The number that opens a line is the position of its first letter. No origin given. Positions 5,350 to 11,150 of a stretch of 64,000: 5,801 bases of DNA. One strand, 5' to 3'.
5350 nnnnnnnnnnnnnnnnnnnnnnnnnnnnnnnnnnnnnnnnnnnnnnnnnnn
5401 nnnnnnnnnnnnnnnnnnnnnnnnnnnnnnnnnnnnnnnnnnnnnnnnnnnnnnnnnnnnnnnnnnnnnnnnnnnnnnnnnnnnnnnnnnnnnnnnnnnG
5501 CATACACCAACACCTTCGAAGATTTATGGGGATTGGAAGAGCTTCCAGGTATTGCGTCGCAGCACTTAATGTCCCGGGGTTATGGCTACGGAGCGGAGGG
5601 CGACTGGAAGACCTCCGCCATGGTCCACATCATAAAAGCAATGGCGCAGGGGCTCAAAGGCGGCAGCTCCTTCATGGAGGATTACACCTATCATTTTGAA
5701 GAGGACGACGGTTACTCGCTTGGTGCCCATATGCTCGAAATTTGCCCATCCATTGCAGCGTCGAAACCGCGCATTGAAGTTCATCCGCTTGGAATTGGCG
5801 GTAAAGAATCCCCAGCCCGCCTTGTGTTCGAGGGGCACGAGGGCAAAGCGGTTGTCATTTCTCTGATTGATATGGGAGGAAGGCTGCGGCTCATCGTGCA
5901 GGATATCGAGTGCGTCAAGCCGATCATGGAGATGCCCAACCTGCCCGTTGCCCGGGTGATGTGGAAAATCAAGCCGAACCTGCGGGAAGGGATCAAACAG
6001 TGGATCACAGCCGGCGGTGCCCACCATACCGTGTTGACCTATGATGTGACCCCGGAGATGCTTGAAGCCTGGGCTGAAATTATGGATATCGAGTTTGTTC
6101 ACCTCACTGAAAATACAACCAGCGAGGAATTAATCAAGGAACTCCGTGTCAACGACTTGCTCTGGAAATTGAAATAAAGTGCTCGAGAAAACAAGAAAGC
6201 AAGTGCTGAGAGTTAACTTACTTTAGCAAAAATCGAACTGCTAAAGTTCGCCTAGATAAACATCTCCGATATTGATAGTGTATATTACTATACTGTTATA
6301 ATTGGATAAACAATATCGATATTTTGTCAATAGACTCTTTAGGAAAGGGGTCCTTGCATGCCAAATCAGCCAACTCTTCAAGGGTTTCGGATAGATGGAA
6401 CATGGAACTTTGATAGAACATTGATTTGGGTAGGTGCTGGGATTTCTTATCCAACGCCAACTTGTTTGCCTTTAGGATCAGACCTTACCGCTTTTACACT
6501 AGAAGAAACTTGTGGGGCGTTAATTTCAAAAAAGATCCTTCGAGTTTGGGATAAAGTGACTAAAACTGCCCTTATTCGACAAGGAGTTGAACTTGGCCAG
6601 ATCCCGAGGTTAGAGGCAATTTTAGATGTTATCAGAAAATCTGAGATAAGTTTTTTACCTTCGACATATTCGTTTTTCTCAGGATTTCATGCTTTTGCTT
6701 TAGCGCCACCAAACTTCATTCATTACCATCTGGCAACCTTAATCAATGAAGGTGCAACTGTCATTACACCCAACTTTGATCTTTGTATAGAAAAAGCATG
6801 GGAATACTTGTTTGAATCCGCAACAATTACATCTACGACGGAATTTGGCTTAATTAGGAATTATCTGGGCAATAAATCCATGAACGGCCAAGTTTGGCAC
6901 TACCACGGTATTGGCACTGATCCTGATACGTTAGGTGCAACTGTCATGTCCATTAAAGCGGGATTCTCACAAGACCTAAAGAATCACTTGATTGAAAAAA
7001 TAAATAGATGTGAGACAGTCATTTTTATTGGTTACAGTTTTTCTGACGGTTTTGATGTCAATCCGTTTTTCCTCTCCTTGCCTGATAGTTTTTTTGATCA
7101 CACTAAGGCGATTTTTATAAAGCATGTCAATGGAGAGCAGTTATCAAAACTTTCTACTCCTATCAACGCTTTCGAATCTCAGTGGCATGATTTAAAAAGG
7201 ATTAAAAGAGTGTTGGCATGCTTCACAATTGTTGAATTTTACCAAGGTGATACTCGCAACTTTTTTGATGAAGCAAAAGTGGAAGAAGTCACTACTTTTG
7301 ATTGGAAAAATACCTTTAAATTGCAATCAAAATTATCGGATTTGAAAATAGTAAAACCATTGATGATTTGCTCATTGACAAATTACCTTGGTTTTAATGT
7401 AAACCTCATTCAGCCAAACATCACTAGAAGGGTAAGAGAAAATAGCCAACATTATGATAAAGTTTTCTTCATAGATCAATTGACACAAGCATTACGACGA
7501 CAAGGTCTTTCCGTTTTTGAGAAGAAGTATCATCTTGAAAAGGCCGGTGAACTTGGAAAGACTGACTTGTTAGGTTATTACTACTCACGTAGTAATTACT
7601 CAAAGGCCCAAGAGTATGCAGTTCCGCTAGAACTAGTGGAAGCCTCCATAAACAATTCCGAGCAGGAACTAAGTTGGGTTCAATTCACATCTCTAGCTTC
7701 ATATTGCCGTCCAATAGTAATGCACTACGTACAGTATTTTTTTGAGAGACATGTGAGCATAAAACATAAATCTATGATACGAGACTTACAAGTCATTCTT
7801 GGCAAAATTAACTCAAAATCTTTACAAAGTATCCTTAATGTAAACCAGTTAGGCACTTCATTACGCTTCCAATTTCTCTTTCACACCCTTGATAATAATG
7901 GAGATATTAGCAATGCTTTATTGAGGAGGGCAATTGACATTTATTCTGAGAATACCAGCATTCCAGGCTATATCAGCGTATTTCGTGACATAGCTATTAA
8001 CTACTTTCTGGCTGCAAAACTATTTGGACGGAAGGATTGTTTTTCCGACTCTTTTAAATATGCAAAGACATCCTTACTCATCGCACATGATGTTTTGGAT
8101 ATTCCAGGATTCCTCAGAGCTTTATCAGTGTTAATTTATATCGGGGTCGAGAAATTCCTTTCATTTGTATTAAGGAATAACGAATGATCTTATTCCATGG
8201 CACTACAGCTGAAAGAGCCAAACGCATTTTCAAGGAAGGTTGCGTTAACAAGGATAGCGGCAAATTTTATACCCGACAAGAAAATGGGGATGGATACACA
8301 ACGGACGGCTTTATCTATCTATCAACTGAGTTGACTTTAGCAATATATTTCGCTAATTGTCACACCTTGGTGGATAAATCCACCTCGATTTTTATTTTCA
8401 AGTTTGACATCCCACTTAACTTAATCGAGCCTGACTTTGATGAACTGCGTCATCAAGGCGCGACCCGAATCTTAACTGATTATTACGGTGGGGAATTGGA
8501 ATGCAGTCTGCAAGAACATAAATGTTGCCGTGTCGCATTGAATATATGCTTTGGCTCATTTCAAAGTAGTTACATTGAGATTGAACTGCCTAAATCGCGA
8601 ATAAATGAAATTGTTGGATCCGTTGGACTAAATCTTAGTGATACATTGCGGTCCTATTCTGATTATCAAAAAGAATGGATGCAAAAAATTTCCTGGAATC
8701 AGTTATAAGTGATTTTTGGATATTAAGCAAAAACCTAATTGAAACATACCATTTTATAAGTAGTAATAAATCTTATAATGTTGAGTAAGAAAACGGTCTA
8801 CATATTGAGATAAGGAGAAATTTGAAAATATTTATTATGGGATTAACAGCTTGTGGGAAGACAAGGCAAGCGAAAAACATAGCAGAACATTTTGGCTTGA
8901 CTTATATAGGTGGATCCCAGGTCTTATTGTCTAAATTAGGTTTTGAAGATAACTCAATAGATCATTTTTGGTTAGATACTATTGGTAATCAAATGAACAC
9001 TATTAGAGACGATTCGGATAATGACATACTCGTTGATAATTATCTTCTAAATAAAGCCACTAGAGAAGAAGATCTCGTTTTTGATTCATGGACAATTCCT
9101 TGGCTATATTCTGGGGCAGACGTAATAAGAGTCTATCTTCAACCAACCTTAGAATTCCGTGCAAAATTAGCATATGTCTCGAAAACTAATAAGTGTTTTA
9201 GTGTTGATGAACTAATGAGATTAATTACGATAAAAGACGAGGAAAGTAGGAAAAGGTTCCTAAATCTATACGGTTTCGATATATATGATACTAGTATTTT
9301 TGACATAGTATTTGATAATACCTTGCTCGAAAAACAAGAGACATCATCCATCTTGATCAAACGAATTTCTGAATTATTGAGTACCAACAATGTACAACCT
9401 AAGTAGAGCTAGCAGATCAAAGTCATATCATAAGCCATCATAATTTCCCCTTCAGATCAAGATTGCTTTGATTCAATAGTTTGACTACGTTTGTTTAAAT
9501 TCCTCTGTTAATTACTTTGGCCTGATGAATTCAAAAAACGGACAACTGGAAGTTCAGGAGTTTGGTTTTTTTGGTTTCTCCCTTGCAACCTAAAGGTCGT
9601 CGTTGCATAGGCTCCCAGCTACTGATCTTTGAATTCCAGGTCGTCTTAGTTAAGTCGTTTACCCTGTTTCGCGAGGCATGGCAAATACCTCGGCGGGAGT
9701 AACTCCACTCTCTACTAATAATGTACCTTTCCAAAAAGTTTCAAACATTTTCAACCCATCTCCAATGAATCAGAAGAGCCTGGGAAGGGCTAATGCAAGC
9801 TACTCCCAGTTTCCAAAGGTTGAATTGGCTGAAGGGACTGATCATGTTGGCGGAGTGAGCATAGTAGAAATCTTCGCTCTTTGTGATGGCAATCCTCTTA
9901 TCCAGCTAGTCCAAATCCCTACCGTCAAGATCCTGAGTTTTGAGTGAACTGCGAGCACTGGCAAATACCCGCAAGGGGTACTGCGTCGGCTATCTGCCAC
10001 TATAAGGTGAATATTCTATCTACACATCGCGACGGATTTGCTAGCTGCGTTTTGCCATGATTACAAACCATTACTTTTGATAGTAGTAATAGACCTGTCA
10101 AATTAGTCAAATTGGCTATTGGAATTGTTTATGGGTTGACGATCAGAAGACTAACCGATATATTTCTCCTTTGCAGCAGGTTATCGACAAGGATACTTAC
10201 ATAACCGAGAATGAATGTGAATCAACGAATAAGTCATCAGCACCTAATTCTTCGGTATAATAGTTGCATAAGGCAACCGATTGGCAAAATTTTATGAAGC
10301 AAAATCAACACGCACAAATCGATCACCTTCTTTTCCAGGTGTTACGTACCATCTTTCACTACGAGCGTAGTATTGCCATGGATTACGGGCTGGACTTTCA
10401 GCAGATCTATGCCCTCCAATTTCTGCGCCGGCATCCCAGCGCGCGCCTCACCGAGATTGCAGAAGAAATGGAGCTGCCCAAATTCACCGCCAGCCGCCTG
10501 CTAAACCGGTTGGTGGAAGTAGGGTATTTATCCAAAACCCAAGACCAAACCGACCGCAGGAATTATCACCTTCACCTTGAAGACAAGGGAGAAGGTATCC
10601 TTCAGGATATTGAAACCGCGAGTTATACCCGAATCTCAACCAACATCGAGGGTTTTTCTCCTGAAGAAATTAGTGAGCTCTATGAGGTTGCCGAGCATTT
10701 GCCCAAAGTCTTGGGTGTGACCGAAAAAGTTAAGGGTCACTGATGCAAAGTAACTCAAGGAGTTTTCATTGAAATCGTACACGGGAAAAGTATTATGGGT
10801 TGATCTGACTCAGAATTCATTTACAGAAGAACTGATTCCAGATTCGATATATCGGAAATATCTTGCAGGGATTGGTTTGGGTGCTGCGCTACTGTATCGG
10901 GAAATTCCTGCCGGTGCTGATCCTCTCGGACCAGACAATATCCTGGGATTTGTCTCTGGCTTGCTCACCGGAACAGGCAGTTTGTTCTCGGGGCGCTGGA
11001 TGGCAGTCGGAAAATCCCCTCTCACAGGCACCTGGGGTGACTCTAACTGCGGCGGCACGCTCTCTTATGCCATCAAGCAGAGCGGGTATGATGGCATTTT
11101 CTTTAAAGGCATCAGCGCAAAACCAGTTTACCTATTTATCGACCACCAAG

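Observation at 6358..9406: Candidate undescribed NAD+-centred defence module: SIR2-like protein + overlapping minimal ART-like protein + CMP-kinase-like P-loop protein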

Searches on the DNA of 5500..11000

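Call 69: search_rna_families(source=window, start=5500, end=11000, threshold=evalue, max_evalue=0.1)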
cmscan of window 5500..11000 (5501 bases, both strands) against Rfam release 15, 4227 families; matches with E-value up to 0.1: 0.
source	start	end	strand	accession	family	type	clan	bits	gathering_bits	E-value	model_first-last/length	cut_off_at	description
